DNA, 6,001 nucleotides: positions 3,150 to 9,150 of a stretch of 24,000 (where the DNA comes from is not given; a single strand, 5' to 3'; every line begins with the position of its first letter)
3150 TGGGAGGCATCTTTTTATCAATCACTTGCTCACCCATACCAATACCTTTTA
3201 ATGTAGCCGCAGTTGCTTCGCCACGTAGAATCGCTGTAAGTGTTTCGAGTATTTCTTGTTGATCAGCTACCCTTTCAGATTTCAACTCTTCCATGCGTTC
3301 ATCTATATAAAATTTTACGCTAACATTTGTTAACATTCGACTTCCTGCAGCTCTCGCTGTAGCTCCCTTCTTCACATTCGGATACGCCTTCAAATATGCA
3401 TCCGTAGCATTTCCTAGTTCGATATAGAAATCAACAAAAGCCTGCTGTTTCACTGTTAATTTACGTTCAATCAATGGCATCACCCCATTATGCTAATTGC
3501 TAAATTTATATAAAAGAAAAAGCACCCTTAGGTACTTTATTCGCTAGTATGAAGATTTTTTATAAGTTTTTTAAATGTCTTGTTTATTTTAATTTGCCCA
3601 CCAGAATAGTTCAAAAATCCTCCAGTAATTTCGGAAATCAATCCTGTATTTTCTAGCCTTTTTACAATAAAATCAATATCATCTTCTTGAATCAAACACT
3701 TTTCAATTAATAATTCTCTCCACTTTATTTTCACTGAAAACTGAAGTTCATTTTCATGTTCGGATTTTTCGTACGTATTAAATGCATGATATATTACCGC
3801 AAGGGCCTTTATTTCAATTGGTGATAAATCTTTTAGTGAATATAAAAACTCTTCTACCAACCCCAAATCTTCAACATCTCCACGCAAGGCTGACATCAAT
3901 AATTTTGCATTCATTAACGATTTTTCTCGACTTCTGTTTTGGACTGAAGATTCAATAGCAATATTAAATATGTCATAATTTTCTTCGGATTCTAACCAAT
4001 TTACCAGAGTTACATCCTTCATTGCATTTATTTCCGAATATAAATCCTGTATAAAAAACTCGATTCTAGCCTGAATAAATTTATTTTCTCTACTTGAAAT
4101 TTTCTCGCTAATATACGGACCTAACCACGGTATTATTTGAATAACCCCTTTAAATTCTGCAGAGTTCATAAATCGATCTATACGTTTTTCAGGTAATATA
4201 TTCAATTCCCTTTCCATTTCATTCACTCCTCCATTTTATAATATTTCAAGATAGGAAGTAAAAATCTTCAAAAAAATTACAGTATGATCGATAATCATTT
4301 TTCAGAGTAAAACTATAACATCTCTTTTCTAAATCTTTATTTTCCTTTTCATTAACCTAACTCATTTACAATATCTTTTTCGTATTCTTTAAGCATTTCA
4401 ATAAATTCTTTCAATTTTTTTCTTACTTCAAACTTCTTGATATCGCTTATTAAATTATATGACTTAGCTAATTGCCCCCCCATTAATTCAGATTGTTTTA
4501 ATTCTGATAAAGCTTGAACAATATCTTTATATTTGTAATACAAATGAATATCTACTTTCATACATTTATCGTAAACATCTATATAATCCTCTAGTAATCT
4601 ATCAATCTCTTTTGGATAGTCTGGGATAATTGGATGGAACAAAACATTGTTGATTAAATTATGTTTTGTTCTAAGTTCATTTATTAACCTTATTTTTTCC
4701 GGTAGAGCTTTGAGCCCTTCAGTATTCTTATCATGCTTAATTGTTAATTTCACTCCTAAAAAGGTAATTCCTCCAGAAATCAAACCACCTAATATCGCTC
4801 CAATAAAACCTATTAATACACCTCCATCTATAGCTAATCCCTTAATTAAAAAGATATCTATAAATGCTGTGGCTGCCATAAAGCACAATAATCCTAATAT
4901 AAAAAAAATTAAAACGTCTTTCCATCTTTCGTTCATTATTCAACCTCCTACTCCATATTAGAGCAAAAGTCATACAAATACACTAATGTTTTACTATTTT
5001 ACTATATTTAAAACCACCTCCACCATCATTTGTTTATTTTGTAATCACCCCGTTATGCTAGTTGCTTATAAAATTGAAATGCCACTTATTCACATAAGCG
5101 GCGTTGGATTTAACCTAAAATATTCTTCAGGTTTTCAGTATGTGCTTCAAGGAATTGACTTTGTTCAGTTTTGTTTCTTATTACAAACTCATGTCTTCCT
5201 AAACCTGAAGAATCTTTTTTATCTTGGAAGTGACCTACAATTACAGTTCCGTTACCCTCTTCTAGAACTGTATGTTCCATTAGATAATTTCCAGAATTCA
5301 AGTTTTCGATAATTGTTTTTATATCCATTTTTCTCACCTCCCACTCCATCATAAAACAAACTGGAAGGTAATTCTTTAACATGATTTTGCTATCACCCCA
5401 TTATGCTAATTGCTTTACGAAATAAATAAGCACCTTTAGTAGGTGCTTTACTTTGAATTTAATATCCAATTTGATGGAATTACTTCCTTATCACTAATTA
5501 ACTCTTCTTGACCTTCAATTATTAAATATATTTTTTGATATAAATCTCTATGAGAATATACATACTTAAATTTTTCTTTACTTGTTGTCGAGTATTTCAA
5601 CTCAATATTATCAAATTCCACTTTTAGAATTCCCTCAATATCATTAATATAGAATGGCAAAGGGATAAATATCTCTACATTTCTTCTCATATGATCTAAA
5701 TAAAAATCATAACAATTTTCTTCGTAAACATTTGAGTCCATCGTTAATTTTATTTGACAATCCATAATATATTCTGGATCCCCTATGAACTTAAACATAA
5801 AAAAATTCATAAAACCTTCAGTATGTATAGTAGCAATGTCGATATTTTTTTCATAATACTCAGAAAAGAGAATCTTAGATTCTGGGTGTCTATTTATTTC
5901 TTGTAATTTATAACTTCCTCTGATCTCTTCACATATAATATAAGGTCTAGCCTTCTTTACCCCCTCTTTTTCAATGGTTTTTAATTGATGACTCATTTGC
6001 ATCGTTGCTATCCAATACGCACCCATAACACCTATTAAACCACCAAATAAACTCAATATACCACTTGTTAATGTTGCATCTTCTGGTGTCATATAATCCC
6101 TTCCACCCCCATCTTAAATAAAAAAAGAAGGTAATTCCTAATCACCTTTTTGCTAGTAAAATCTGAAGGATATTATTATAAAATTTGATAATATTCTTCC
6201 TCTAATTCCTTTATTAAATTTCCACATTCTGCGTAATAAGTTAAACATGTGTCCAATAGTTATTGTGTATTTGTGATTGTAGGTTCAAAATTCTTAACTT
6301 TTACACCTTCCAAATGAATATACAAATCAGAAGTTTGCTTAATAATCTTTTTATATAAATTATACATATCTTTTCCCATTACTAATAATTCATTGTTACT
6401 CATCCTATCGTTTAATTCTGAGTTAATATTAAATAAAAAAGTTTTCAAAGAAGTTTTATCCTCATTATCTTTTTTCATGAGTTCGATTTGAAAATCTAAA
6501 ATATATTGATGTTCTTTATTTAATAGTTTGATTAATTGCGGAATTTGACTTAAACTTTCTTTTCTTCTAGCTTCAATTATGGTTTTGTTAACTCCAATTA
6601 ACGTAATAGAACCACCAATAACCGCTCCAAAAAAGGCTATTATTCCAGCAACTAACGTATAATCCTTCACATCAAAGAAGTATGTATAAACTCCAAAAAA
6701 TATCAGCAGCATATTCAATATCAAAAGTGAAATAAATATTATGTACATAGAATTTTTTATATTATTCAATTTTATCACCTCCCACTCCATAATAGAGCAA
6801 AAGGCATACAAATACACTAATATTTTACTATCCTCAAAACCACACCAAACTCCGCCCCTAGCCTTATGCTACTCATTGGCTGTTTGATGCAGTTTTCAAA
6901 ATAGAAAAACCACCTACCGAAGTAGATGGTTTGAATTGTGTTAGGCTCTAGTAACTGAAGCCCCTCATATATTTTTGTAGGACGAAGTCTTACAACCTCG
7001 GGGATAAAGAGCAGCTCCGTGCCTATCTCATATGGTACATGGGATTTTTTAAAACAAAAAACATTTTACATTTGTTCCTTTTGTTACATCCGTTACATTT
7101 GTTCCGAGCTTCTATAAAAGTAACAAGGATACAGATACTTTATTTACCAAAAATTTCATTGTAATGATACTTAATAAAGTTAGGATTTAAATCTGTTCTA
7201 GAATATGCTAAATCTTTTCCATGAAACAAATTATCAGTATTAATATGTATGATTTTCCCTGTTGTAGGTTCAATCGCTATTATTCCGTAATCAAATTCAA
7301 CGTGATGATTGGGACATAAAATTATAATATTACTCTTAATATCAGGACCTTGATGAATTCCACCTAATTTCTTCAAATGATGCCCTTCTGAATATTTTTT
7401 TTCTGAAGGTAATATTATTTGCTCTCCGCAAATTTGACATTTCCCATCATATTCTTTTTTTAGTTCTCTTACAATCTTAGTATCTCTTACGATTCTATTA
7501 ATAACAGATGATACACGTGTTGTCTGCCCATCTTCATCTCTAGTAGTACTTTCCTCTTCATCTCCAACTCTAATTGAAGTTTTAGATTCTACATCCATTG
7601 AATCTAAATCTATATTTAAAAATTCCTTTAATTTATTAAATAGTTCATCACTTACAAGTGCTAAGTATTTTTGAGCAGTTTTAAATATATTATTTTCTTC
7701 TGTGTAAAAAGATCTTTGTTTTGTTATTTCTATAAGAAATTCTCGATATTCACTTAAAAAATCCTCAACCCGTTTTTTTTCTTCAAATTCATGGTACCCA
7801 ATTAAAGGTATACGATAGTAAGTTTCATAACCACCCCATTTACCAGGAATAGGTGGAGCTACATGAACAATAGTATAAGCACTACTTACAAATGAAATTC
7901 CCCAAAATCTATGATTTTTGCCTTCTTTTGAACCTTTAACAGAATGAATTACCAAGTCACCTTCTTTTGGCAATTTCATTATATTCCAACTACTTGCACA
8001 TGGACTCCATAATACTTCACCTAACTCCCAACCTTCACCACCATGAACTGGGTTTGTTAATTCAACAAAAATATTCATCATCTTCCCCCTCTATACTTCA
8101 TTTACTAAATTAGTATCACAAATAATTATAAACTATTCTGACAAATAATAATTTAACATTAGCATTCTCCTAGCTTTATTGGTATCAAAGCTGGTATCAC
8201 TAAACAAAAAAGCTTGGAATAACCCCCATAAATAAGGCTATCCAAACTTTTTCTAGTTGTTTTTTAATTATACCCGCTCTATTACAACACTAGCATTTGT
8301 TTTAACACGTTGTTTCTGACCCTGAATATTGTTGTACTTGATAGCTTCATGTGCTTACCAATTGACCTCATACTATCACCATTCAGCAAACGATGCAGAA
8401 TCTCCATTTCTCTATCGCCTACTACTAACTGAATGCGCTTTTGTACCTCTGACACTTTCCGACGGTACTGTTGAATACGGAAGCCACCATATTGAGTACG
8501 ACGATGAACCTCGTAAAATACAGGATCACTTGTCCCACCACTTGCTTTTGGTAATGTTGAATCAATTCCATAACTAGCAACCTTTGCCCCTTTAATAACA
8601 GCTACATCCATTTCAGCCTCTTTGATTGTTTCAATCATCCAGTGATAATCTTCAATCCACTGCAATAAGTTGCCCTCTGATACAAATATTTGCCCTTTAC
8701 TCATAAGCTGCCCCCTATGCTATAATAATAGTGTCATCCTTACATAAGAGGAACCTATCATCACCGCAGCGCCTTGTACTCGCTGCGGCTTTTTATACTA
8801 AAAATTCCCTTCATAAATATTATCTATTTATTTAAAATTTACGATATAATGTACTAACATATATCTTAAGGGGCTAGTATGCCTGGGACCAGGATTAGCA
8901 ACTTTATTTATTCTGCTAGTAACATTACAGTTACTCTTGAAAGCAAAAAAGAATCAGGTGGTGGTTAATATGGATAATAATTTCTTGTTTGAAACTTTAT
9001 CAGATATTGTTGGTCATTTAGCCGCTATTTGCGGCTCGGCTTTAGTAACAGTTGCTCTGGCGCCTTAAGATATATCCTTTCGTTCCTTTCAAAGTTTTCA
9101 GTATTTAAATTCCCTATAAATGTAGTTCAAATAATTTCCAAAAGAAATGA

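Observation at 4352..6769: Paralogous 2-TM proteins, each followed by a partner gene: candidate exclusion or abortive-infection modules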

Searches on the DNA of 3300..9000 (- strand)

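Call 30: search_rna_families(source=window, start=3300, end=9000, threshold=evalue, max_evalue=1)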
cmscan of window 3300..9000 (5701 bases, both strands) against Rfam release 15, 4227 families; matches with E-value up to 1: 0.
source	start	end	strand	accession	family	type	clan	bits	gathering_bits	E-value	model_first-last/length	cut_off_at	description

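Call 87: search_rna_families(sources=[L018, L019, L031, L001, L054, L059], threshold=evalue, max_evalue=1)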
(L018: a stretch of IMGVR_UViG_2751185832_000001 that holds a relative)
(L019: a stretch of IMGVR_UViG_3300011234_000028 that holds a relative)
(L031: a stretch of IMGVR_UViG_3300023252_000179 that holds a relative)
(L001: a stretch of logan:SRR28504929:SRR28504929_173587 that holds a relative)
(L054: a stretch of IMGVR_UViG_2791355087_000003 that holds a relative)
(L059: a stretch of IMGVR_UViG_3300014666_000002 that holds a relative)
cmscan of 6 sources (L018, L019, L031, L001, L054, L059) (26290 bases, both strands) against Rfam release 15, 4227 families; matches with E-value up to 1: 2.
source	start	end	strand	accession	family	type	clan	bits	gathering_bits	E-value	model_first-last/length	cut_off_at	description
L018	1692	1731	-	RF00489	ctRNA_p42d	Gene; antisense;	-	25.5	50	0.13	1-46/46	no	ctRNA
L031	978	1008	+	RF00489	ctRNA_p42d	Gene; antisense;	-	25.4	50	0.13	1-46/46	no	ctRNA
